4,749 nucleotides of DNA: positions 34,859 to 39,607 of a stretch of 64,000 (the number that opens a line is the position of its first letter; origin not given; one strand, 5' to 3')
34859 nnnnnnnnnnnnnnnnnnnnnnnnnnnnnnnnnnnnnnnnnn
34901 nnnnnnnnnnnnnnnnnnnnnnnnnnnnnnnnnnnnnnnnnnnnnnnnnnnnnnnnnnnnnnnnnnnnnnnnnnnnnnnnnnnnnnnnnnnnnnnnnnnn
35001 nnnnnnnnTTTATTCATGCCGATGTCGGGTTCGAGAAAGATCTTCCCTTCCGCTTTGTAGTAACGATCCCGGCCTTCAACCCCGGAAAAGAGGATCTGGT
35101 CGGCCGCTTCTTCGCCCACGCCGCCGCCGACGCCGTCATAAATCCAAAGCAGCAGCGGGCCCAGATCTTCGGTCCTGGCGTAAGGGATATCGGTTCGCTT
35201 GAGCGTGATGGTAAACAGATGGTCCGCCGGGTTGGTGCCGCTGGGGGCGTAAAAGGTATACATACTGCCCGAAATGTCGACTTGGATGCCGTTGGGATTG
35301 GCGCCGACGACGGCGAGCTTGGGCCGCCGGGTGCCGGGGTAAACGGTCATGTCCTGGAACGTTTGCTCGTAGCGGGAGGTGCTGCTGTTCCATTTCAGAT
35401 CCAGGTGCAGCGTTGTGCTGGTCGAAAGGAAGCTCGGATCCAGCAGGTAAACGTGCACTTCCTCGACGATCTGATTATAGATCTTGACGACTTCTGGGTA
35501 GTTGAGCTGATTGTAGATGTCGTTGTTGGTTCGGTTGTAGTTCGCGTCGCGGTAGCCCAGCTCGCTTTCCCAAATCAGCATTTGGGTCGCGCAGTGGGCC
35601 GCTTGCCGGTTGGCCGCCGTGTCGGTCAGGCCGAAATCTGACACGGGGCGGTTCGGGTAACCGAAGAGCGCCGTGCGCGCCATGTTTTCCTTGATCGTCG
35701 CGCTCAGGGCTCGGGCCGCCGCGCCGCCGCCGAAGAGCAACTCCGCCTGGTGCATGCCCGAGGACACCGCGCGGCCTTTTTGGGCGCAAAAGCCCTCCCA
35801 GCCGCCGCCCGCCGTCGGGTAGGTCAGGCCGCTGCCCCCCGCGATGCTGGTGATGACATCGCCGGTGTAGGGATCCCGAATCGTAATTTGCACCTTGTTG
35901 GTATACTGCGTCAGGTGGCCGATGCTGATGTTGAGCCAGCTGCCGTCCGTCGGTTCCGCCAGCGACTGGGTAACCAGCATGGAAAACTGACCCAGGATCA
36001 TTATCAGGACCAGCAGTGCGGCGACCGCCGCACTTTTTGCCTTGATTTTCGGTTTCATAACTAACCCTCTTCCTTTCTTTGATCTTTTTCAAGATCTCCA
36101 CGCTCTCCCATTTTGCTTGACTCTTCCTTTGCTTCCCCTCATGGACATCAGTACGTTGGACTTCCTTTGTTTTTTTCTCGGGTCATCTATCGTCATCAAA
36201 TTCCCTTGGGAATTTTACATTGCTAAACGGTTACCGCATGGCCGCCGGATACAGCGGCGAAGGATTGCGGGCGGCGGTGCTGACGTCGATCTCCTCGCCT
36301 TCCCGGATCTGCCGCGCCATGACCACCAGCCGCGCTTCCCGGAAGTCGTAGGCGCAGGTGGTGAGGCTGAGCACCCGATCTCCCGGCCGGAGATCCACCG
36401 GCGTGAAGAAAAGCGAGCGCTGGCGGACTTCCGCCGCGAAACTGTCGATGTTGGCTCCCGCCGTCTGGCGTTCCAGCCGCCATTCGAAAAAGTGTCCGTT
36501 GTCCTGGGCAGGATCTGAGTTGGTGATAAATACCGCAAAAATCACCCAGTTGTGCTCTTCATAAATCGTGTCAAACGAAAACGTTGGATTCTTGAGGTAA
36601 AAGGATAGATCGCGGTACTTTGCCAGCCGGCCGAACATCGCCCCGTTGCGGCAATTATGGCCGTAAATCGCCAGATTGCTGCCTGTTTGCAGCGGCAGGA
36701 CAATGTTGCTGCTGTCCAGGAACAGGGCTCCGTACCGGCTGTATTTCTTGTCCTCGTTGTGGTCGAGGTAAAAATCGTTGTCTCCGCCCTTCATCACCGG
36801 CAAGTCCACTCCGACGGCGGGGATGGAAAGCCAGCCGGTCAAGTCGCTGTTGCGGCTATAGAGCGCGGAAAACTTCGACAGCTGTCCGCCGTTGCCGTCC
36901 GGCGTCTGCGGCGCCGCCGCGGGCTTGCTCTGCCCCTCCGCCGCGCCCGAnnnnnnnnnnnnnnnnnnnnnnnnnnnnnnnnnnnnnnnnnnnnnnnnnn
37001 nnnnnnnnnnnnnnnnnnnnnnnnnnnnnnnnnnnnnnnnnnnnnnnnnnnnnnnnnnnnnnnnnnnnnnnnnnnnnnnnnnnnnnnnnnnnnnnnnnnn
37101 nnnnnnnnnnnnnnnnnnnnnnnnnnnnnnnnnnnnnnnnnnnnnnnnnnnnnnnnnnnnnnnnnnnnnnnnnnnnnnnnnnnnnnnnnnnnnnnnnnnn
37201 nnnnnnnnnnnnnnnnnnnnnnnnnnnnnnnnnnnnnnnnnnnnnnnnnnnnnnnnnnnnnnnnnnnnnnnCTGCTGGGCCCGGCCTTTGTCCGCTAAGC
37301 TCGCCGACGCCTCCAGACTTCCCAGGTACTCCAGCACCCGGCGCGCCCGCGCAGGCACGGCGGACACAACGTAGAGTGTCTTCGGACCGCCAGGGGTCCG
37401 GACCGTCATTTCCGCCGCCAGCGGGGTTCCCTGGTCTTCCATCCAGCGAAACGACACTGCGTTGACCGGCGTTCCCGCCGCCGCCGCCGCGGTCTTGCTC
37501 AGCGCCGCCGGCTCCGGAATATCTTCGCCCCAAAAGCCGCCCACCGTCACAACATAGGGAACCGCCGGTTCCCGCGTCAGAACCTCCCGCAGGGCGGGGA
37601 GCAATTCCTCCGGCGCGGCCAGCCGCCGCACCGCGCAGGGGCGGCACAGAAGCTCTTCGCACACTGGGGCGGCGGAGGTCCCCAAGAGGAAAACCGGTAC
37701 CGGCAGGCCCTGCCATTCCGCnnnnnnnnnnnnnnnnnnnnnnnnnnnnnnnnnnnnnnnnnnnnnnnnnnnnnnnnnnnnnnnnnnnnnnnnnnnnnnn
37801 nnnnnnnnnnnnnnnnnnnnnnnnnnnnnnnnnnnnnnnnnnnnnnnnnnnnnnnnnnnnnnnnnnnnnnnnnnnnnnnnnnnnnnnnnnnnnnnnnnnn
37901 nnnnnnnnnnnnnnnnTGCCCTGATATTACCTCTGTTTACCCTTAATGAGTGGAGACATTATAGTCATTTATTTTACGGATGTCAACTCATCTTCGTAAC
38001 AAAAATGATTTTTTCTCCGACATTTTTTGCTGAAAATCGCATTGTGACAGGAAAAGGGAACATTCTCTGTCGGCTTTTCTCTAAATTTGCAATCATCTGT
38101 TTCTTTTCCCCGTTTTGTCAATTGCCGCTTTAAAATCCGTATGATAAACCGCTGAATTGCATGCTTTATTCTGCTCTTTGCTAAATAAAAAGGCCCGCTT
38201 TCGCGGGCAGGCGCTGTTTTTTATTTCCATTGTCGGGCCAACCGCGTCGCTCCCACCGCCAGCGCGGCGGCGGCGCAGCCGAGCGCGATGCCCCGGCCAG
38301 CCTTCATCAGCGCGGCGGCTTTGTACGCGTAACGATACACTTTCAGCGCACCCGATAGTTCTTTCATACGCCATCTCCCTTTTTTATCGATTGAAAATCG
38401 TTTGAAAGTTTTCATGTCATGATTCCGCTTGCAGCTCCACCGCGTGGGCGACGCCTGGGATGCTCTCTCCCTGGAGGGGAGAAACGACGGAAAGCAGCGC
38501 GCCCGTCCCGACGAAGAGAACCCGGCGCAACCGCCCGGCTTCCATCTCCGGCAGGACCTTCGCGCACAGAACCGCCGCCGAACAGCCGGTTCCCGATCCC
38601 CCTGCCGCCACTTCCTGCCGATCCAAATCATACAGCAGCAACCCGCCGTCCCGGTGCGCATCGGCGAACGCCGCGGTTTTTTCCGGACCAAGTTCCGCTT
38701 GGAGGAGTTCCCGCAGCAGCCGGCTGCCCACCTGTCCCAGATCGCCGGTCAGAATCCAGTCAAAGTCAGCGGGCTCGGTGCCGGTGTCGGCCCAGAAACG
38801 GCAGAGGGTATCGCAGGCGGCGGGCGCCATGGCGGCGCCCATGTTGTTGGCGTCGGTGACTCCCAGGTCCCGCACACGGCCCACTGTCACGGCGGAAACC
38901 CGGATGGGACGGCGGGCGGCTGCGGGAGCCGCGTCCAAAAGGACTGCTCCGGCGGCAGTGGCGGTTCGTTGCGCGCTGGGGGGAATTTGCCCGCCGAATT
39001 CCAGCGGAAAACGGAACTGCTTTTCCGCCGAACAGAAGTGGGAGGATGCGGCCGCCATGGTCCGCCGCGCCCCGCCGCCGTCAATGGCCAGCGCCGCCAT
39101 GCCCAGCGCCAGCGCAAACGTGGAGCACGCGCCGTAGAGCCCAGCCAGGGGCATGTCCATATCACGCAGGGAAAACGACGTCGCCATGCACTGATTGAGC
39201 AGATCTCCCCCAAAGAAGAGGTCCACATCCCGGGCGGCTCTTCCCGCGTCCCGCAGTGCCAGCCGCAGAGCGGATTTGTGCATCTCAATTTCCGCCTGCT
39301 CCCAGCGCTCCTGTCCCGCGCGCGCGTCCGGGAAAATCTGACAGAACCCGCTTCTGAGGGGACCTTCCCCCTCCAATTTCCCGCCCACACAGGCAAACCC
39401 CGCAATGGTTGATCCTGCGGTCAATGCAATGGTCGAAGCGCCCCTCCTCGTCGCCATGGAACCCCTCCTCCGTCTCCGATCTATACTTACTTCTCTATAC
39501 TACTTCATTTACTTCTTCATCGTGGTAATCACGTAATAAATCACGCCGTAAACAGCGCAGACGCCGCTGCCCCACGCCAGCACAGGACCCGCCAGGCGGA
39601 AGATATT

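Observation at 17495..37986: Surface-display module: consensus promoter, extended class B sortase, 4,930-aa thioester/DUF11 mega-adhesin, orphan SBP, SipW-type signal peptidase, all co-directional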

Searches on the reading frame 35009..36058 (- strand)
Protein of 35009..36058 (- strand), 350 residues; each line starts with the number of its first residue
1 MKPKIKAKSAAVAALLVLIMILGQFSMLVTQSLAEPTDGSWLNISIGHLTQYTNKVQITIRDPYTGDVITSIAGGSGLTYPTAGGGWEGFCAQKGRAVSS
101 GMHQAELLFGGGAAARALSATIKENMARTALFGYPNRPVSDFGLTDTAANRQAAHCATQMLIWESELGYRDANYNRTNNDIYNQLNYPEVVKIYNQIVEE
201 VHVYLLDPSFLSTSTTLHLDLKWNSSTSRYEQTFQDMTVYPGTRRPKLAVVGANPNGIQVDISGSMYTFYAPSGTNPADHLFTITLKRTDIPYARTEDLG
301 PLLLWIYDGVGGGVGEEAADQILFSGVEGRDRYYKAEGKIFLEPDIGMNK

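Call 94: search_protein_families(library=pfam, proteins=[window:35009-36058:-], max_evalue=0.01)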
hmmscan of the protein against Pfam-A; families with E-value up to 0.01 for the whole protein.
window:35009-36058:- (350 aa): 1 family
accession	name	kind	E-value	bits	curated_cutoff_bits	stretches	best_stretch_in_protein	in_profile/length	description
PF08341.16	TED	-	4.9e-08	33.8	22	1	90-201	3-100/102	Thioester domain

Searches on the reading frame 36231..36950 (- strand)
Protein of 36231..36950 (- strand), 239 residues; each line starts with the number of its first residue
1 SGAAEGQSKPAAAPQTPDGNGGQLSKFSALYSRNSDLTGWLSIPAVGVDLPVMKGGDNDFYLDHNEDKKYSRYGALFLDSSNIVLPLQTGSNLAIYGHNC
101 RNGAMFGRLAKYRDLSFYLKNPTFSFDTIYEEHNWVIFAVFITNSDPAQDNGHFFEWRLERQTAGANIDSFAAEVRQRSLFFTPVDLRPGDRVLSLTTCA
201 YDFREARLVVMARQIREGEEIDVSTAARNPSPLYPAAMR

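Call 69: search_solved_structures(query=window:36231-36950:-, max_evalue=0.001, show_alignments=2)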
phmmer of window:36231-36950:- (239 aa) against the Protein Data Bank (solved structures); distinct sequences matched with E-value up to 0.001: 15.
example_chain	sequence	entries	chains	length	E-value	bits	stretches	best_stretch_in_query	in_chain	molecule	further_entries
5b23_A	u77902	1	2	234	1.4e-30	109.8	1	28-215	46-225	Uncharacterized protein Sortase B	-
5yfk_A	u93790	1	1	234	3.8e-29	105.2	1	28-215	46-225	Uncharacterized protein Sortase B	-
2oqw_A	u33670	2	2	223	8e-28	100.8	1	5-216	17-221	Sortase B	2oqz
1rz2_A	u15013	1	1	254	1.2e-27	100.2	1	5-216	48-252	conserved hypothetical protein BA4783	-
5jcv_A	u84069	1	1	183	1.5e-27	99.9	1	30-212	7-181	Lmo2181 protein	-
5gyj_A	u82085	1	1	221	4.6e-25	91.8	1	30-213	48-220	Putative peptidase C60B, sortase B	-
6kyc_A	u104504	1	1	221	6e-25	91.4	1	30-213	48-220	Putative peptidase C60B, sortase B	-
4ux7_A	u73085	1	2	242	1.5e-24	90.1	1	28-214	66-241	PUTATIVE PEPTIDASE C60B, SORTASE B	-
6kyd_A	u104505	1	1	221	3e-24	89.1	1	30-213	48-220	Putative peptidase C60B, sortase B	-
1qx6_A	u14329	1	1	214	4.3e-20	75.5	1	26-216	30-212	NPQTN specific sortase B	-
4lfd_A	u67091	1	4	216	4.8e-20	75.4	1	26-216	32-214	Sortase B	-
1qwz_A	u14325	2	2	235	5.9e-20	75.1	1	26-216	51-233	NPQTN specific sortase B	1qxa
1ng5_A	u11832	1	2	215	1.2e-19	74.1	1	26-216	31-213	sortase B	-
4y4q_A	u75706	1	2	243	6e-19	71.8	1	21-213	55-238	Sortase, SrtB family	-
3psq_A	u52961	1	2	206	1.6e-15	60.6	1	26-212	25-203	Hypothetical exported protein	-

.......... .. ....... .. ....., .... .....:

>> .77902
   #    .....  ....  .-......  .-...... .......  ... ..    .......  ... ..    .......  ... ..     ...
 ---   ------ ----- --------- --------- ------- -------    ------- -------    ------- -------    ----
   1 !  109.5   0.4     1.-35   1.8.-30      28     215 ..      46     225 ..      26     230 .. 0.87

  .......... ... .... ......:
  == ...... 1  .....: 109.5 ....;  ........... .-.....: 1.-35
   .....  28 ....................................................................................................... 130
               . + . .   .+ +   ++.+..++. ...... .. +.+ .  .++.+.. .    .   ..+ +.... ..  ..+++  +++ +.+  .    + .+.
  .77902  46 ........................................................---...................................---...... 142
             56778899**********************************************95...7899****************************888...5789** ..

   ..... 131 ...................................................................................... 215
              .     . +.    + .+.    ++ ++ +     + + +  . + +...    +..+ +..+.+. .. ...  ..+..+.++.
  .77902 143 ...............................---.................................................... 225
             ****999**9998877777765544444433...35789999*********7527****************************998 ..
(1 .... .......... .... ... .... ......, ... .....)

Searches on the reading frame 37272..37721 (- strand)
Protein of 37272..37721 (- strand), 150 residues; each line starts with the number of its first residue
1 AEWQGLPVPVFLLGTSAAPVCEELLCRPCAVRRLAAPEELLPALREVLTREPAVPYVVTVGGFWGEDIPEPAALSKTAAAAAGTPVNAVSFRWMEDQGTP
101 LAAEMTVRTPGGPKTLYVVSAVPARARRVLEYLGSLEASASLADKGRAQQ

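Call 49: search_protein_families(library=pfam, proteins=[window:37272-37721:-], max_evalue=10)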
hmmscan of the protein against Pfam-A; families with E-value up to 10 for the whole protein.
window:37272-37721:- (150 aa): 1 family
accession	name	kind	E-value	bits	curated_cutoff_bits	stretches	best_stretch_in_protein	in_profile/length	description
PF02517.21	Rce1-like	-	0.058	14.1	22.4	1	7-36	4-33/93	Type II CAAX prenyl endopeptidase Rce1-like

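Call 54: predict_structure(alignment_id=A3)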
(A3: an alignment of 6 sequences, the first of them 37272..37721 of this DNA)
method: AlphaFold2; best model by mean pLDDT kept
length: 150 residues; sequences in the alignment: 6
mean_pLDDT: 88.3   pTM: 0.82
mean pLDDT of the five models: 88.3, 86.7, 86.6, 84.9, 84.7
residues with pLDDT >= 90: 100; 70-90: 36; 50-70: 13; < 50: 1
segments of 3 or more residues with pLDDT < 50: none
pLDDT, mean of each block of 10 residues (from residue 1): 78 91 91 95 91 82 89 92 93 94 92 92 94 89 63
secondary structure, 60 per line:
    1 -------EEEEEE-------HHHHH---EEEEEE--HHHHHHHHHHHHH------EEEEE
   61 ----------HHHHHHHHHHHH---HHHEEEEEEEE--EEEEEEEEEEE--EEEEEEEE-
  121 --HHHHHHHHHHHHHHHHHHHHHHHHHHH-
elements in order: E8-13 H21-25 E29-34 H37-49 E56-60 H71-82 E89-96 E99-109 E112-119 H123-149

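Call 57: fold_search(model_id=the predicted structure, library=pdb)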
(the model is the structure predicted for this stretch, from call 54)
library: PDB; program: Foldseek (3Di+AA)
matches with E <= 10: 1121; with E <= 0.001: 0
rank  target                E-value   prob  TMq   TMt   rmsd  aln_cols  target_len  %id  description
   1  2fu3_A                2.2e-03  1.00  0.57  0.24   3.9       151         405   16  Crystal structure of gephyrin E-domain (released 2006-03-14)
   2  4tk1_B                6.7e-03  1.00  0.56  0.24   4.6       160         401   17  Geph E in complex with a GABA receptor alpha3 subunit derived peptide in space group P21212 (released 2014-12-24)
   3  4tk2_A                6.7e-03  0.99  0.50  0.21   5.3       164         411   15  Geph E in complex with a GABA receptor alpha3 subunit derived peptide in space group P61 (released 2014-12-24)
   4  4tk4_A                7.1e-03  1.00  0.51  0.21   3.6       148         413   17  GephE in complex with a GABA receptor alpha3 subunit derived double mutant peptide in space group P61 (released 2014-12-24)
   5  4tk1_A                7.6e-03  1.00  0.54  0.22   4.7       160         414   18  Geph E in complex with a GABA receptor alpha3 subunit derived peptide in space group P21212 (released 2014-12-24)
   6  4pd0                  8.5e-03  1.00  0.52  0.21   4.0       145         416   17  1.7 A resolution structure of gephyrin's E-domain (released 2014-08-27)
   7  6hsn_A                8.5e-03  1.00  0.51  0.22   4.5       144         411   17  Crystal structure of the ternary complex of GephE-ADP-GABA(A) receptor derived peptide (released 2019-01-16)
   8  1t3e_A                8.5e-03  0.99  0.49  0.20   4.6       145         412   16  Structural basis of dynamic glycine receptor clustering (released 2004-07-27)
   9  4tk2_B                8.5e-03  0.98  0.47  0.20   6.4       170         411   18  Geph E in complex with a GABA receptor alpha3 subunit derived peptide in space group P61 (released 2014-12-24)
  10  9gw9_A                9.1e-03  0.99  0.47  0.20   4.5       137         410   17  Cryo-EM structure of Gephyrin E domain filament interface (released 2025-10-08)
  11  2fts_A                9.7e-03  1.00  0.52  0.21   4.1       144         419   19  Crystal structure of the glycine receptor-gephyrin complex (released 2006-03-14)
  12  4tk4_B                1.2e-02  1.00  0.54  0.22   3.9       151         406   16  GephE in complex with a GABA receptor alpha3 subunit derived double mutant peptide in space group P61 (released 2014-12-24)
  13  5erq                  1.2e-02  0.99  0.50  0.21   4.7       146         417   16  Gephyrin E domain at 1.55 angstrom resolution (released 2016-05-04)
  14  4pd1_A                1.2e-02  1.00  0.54  0.23   4.4       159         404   16  Structure of gephyrin E domain with Glycine-beta receptor peptide (released 2014-08-27)
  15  4u91_A                1.4e-02  1.00  0.54  0.22   4.7       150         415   16  GephE in complex with Para-Phenyl crosslinked Glycine receptor beta subunit derived dimeric peptide (released 2014-12-10)
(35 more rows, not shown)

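Call 74: search_protein_representatives(alignment_id=A3)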
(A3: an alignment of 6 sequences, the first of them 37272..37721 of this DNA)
Query: 6 sequences, 138 profile positions. Proteins with E-value up to 0.001 (for the whole library): 18; up to 1e-10: 9; up to 1e-30: 5. The best 18 are listed.
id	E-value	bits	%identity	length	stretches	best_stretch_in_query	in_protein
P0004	4.2e-55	201.7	-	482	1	1-132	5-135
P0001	5.7e-48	178.6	-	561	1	1-138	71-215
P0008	2.6e-40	153.8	-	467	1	6-126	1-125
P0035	3.4e-40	153.4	-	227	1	5-131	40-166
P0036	4.6e-31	123.8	-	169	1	2-123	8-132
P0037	2.0e-30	121.8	-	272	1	3-123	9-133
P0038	1.3e-28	115.9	-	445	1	3-122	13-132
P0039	5.1e-28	114.0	-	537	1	2-131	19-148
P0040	3.5e-24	101.5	-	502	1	34-132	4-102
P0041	2.2e-08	50.3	-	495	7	33-65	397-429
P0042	1.1e-07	48.0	-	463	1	11-123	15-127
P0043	2.8e-05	40.3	-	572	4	31-85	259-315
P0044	3.3e-05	40.1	-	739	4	40-65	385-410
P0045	9.9e-05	38.5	-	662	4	42-99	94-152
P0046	2.7e-04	37.1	-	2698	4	33-71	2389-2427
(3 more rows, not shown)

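Call 75: search_protein_families(library=pfam, proteins=[P0035, P0037, P0038, P0039, P0040, P0042, P0041], max_evalue=0.001)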
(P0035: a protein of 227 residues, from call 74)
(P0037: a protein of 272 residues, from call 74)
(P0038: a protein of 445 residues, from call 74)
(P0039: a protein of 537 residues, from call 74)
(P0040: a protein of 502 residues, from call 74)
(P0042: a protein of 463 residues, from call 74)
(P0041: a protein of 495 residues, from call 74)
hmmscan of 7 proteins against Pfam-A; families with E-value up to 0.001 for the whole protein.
P0035 (227 aa): 0 families

P0037 (272 aa): 0 families

P0038 (445 aa): 1 family
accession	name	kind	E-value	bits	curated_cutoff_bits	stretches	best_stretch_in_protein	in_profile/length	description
PF04203.18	Sortase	-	6e-12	45.8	26.6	1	247-421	1-125/125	Sortase domain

P0039 (537 aa): 1 family
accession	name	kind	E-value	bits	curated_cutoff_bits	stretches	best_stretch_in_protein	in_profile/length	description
PF04203.18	Sortase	-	4.7e-11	42.9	26.6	1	339-512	1-124/125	Sortase domain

P0040 (502 aa): 1 family
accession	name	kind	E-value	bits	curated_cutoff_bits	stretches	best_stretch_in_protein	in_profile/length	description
PF04203.18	Sortase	-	3.7e-09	36.8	26.6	1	299-472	1-124/125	Sortase domain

P0042 (463 aa): 1 family
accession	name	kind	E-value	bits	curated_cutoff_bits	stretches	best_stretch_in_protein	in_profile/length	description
PF04203.18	Sortase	-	1.5e-09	38.1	26.6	1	255-429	1-125/125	Sortase domain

P0041 (495 aa): 4 families
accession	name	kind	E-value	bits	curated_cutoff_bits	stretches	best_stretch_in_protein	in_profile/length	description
PF13517.12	FG-GAP_3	-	1.6e-90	298.1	26.9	9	101-161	1-61/61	FG-GAP-like repeat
PF01839.29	FG-GAP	-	8.1e-65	214.3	22.1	8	143-178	2-37/37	FG-GAP repeat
PF23727.1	Beta-prop_FAM234A_B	-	1.1e-05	24.6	26.4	0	18-75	99-158/467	FAM234A/B beta-propeller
PF12256.14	TcdB_toxin_midN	-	0.00029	20.6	24.8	0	199-216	28-45/181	Insecticide toxin TcdB middle/N-terminal region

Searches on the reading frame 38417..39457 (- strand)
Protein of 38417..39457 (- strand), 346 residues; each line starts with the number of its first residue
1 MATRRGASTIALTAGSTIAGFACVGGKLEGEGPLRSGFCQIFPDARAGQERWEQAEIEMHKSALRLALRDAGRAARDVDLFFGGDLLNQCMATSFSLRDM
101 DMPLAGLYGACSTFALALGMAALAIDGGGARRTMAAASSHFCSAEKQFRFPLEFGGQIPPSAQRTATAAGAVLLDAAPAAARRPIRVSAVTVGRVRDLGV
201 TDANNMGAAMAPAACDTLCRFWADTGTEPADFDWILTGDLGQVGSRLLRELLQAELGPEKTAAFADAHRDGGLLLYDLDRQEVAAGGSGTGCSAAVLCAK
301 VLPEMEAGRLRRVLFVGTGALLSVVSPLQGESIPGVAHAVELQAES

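Call 9: search_protein_families(library=pfam, proteins=[window:38417-39457:-], max_evalue=0.01)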
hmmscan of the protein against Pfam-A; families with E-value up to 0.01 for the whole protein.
window:38417-39457:- (346 aa): 1 family
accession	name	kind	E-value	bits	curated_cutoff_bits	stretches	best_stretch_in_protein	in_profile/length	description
PF07451.17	SpoVAD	-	4.9e-119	397.3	22.1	1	6-342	1-328/329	Stage V sporulation protein AD (SpoVAD)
